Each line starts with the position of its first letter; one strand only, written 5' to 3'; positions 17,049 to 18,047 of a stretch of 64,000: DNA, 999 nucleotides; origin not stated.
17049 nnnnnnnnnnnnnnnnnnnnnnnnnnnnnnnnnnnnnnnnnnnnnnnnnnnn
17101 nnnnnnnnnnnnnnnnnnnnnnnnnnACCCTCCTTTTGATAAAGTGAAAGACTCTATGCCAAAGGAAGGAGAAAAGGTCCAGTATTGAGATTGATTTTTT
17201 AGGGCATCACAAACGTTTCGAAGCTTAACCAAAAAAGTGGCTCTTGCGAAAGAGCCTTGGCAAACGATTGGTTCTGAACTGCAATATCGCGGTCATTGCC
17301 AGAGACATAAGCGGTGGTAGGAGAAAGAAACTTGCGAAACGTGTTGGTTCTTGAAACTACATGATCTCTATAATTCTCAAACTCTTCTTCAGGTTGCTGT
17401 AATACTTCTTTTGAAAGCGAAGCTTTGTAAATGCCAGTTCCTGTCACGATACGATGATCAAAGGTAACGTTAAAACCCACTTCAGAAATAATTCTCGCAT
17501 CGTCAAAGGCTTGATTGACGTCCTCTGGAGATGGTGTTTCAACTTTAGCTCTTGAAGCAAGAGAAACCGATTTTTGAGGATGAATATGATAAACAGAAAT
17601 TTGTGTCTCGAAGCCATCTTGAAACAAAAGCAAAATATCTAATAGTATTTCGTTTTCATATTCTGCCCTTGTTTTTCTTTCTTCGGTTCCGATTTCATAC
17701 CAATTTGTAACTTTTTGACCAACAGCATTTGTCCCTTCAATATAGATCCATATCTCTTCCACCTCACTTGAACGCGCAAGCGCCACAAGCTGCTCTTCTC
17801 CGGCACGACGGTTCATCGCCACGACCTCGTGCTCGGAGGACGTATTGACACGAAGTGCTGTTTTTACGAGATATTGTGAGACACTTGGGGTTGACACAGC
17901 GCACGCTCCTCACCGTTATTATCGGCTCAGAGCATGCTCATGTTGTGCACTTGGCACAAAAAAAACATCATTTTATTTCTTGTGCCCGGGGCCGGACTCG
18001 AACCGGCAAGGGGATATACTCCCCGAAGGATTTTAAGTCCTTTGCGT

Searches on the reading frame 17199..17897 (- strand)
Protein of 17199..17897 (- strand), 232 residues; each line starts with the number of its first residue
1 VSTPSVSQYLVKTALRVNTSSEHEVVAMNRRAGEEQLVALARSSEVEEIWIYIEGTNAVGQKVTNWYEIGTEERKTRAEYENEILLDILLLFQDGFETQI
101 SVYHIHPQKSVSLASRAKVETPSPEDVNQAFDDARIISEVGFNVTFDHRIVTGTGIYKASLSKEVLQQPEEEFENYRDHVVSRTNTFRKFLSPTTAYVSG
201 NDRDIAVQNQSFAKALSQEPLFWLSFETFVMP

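Call 4: search_protein_families(library=pfam, proteins=[window:17199-17897:-], max_evalue=0.01)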
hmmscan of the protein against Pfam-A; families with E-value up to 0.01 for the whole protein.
window:17199-17897:- (232 aa): 0 families

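Call 8: search_protein_families(library=ncbifam, proteins=[window:17199-17897:-], max_evalue=1)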
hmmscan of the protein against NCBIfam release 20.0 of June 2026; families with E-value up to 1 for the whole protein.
window:17199-17897:- (232 aa): 0 families

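Call 9: search_protein_families(library=pfam, proteins=[window:17199-17897:-], max_evalue=10)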
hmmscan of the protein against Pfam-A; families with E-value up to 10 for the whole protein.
window:17199-17897:- (232 aa): 0 families

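Call 72: search_solved_structures(query=window:17199-17897:-, max_evalue=10)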
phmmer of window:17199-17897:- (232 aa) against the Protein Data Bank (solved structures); distinct sequences matched with E-value up to 10: 3.
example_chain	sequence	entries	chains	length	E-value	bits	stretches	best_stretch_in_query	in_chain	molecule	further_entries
8jxh_D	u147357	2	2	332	0.072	16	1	80-189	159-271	Alpha-2-macroglobulin receptor-associated protein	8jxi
8jut_C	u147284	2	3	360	0.085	15.8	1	80-189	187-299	Alpha-2-macroglobulin receptor-associated protein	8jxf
2bbh_A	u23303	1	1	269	0.85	12.5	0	153-209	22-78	divalent cation transport-related protein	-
